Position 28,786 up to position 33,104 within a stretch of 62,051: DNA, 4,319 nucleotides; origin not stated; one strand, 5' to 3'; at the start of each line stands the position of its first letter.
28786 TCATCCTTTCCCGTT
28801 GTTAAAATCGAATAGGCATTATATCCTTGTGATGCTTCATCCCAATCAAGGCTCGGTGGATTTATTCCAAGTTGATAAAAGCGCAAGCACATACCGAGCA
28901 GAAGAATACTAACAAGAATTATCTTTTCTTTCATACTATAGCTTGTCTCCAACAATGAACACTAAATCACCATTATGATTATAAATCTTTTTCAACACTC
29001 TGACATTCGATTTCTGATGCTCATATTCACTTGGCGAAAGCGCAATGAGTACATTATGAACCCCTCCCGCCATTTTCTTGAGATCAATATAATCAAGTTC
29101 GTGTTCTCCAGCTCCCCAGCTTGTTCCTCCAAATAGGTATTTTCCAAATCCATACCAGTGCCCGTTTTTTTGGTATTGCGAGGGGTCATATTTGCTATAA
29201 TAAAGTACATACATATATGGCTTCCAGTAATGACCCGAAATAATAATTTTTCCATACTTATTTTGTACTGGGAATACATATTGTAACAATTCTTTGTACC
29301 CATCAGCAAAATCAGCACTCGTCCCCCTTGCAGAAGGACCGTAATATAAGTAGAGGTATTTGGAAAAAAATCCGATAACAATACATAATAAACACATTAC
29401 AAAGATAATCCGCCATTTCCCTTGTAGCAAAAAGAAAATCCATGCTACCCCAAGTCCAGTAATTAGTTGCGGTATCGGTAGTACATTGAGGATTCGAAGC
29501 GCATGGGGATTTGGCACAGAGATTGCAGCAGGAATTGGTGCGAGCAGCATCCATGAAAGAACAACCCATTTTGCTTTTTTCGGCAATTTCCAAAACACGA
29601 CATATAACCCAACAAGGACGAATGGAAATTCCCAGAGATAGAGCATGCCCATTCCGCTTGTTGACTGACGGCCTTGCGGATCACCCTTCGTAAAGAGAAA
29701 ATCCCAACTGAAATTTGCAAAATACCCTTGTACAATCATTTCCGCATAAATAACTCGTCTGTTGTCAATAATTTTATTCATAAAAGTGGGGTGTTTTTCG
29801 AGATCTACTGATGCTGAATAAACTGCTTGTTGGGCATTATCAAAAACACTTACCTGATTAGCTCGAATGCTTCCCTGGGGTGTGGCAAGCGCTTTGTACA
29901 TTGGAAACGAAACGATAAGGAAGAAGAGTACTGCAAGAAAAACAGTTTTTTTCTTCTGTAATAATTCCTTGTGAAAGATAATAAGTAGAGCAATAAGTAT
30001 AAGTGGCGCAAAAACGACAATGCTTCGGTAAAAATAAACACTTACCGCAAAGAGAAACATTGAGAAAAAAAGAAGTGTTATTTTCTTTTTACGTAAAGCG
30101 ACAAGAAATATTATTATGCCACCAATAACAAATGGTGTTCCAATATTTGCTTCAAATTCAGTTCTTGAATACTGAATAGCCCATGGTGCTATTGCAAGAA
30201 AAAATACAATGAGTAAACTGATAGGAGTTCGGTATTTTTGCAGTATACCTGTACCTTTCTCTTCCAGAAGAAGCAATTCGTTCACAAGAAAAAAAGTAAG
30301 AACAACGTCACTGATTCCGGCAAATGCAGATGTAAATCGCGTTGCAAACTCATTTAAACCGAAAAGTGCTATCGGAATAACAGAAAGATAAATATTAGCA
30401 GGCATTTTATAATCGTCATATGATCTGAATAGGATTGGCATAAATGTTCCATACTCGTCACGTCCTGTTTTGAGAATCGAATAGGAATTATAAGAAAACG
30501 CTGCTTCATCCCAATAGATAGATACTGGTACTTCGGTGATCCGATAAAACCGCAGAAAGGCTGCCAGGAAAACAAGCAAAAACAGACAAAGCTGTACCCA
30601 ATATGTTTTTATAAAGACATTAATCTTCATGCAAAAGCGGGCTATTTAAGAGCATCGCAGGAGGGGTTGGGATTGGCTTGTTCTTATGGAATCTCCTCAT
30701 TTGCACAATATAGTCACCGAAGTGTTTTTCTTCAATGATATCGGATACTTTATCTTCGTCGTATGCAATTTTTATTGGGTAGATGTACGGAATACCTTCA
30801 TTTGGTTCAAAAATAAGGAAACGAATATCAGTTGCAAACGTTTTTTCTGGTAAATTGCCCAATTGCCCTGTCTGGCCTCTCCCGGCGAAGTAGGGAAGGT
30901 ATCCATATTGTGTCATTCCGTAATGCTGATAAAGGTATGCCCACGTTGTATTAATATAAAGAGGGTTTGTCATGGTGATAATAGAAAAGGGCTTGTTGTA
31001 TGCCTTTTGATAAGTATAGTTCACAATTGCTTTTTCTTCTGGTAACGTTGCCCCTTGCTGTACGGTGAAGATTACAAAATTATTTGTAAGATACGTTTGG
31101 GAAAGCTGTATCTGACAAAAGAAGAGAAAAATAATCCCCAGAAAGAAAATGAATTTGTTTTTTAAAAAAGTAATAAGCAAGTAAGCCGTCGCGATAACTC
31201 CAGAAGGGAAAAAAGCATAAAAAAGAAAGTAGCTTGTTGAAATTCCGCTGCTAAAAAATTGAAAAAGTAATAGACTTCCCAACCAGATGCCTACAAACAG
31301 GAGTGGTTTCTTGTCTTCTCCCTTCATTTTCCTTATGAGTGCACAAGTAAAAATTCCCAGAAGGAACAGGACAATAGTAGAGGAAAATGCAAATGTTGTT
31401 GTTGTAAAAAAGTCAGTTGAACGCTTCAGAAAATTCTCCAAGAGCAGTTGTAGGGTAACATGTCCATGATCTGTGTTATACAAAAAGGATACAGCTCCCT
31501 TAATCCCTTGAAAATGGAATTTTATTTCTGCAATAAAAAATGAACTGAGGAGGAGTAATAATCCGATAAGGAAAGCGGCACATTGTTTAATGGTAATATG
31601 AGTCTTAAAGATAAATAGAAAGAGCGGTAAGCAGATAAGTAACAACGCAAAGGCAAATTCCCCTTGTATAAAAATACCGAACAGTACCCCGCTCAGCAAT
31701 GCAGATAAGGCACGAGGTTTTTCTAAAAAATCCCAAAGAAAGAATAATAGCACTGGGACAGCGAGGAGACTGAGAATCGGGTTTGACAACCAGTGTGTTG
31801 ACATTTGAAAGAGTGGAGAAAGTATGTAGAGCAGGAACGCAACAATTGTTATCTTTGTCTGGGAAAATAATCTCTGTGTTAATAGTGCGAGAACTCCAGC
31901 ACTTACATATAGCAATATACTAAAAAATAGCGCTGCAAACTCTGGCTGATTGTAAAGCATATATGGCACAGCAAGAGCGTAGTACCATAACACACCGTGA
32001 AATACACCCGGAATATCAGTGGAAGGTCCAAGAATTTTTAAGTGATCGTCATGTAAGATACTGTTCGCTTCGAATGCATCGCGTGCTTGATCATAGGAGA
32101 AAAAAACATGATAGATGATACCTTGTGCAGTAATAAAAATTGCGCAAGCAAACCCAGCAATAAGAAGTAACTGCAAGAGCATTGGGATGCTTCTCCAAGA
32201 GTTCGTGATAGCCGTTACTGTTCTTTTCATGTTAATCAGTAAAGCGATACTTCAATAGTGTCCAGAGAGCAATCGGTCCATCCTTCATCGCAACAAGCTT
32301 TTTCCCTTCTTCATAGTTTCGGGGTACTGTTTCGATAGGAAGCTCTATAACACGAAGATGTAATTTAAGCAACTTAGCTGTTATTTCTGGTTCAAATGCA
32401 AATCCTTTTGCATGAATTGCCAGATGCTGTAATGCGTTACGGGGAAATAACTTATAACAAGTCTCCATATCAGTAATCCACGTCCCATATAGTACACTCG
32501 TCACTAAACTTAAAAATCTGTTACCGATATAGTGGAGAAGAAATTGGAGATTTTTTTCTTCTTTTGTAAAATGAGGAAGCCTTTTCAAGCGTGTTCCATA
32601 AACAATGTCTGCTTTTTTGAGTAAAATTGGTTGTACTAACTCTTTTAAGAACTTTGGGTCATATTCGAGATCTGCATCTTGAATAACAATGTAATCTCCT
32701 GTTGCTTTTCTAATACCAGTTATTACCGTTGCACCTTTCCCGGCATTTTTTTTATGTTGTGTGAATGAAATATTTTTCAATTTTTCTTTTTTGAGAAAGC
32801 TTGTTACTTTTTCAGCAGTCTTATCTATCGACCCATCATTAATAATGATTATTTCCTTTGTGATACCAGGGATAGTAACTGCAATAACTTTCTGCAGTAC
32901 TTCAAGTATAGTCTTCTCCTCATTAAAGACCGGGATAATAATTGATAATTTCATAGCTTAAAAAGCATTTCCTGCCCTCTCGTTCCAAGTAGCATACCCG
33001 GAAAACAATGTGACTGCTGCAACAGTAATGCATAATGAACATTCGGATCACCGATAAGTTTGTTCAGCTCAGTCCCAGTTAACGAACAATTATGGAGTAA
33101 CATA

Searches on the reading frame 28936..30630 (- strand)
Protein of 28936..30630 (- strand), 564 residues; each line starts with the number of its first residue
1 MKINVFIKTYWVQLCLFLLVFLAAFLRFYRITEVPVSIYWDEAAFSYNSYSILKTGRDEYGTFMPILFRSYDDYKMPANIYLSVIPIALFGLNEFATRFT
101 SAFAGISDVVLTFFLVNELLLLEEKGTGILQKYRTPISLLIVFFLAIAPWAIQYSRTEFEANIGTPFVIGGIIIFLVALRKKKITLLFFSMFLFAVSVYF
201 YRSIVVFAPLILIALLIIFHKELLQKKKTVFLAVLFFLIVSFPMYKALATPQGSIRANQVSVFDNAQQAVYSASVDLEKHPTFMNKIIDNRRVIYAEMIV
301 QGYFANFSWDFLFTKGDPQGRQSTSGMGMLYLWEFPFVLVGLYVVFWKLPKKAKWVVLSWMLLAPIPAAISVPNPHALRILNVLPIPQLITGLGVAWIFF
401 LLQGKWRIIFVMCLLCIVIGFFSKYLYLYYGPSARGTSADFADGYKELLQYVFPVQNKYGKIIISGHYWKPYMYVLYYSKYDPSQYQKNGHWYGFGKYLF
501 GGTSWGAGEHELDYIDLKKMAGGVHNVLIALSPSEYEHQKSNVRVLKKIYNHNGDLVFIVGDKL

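Call 44: search_protein_families(library=pfam, proteins=[window:28936-30630:-], max_evalue=0.001)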
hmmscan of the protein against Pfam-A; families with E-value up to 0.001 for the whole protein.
window:28936-30630:- (564 aa): 1 family
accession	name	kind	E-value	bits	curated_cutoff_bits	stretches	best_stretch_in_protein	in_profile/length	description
PF13231.12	PMT_2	-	0.00017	22.3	26.1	1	84-243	11-156/160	Dolichyl-phosphate-mannose-protein mannosyltransferase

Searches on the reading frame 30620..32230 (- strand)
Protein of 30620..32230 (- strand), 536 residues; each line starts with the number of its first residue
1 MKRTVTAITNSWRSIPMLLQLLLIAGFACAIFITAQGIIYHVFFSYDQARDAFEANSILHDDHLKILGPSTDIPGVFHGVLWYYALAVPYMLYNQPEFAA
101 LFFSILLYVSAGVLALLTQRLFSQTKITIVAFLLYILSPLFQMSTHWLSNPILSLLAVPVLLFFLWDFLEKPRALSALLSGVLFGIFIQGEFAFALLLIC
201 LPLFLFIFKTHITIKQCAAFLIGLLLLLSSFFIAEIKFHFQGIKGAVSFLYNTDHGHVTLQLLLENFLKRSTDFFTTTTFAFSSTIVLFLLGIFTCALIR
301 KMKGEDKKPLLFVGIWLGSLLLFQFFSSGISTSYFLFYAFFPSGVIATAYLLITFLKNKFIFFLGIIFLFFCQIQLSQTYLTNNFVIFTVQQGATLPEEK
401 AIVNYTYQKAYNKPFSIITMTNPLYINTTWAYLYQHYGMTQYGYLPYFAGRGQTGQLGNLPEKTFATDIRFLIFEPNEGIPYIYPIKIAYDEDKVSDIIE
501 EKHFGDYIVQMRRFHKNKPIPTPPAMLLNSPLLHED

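Call 44: search_protein_families(library=pfam, proteins=[window:30620-32230:-], max_evalue=0.001)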
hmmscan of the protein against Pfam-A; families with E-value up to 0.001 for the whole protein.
window:30620-32230:- (536 aa): 1 family
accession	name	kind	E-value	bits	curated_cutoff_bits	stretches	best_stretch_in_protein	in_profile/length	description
PF13231.12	PMT_2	-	7.1e-06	26.8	26.1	1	80-229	4-152/160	Dolichyl-phosphate-mannose-protein mannosyltransferase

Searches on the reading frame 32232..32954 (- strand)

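Call 43: search_protein_families(library=ncbifam, proteins=[window:32232-32954:-], max_evalue=0.001)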
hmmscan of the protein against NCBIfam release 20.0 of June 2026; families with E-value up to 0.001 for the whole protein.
window:32232-32954:- (240 aa): 24 families
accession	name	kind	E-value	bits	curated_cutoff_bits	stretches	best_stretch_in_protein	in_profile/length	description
TIGR04182.1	glyco_TIGR04182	equivalog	1.8e-28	99.8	325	1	3-236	2-217/293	S-layer glycoprotein N-glycosyltransferase AglJ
NF047588.1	GlcsyltransPgfSStrep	equivalog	2e-20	73.2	500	1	1-177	1-166/308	glycosyltransferase PgfS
TIGR03937.1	PgaC_IcaA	equivalog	1.2e-17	64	422.3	1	2-110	46-150/407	poly-beta-1,6-N-acetyl-D-glucosamine synthase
NF058614.1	PPMAGASynPpgS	equivalog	5.4e-17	62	370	1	5-219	4-206/226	polyprenyl-phospho-N-acetylgalactosaminyl synthase PpgS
NF007482.0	PRK10073.1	equivalog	2.4e-16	59.7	423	1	2-117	7-117/334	glycosyltransferase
NF010496.0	PRK13915.1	equivalog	2.3e-15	56.5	262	1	2-114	32-146/307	glucosyl-3-phosphoglycerate synthase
NF041875.1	EPS_EpsD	equivalog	5.7e-15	55.5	370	1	3-121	1-115/325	exopolysaccharide biosynthesis glycosyltransferase EpsD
NF007986.1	PRK10714.1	equivalog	1.4e-14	53.9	529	1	2-123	7-127/316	undecaprenyl-phosphate 4-deoxy-4-formamido-L-arabinose transferase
TIGR04283.1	glyco_like_mftF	equivalog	9.7e-13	48.2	182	1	3-116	1-101/221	TIGR04283 family arsenosugar biosynthesis glycosyltransferase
NF053739.1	GlytfEpsEBac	equivalog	9.6e-10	37.9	450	1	2-95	2-92/265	glycosyltransferase EpsE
TIGR03111.1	glyc2_xrt_Gpos1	hypoth_equivalog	1e-09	37.7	363.95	1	3-109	51-155/439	TIGR03111 family XrtG-associated glycosyltransferase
NF047683.1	TeichurnBiosyTuaG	equivalog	3.1e-09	36.8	400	1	3-108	8-109/252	teichuronic acid biosynthesis protein TuaG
TIGR03965.1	mycofact_glyco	equivalog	6.7e-09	35.1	280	1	3-110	76-179/467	mycofactocin biosynthesis glycosyltransferase MftF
TIGR04242.1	nodulat_NodC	equivalog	1.4e-08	34.1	550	1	4-109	51-155/395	chitooligosaccharide synthase NodC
TIGR03469.1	HpnB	hypoth_equivalog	2.4e-08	33.4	379.25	1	3-118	46-168/386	hopene-associated glycosyltransferase HpnB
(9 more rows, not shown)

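Call 44: search_protein_families(library=pfam, proteins=[window:32232-32954:-], max_evalue=0.001)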
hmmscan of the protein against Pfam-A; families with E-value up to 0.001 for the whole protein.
window:32232-32954:- (240 aa): 4 families
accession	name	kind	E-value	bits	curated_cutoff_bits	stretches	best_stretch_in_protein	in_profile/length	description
PF00535.33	Glycos_transf_2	-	1.2e-33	116.9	23.3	1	4-176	1-165/168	Glycosyl transferase family 2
PF13641.12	Glyco_tranf_2_3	-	1.3e-09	38.8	27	1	3-163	3-166/230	Glycosyltransferase like family 2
PF10111.15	Glyco_tranf_2_2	-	2.3e-08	34.3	27.3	1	4-103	1-99/276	Glycosyltransferase like family 2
PF13506.12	Glyco_transf_21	-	0.00031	20.7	21.7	1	73-121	18-66/174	Glycosyl transferase family 21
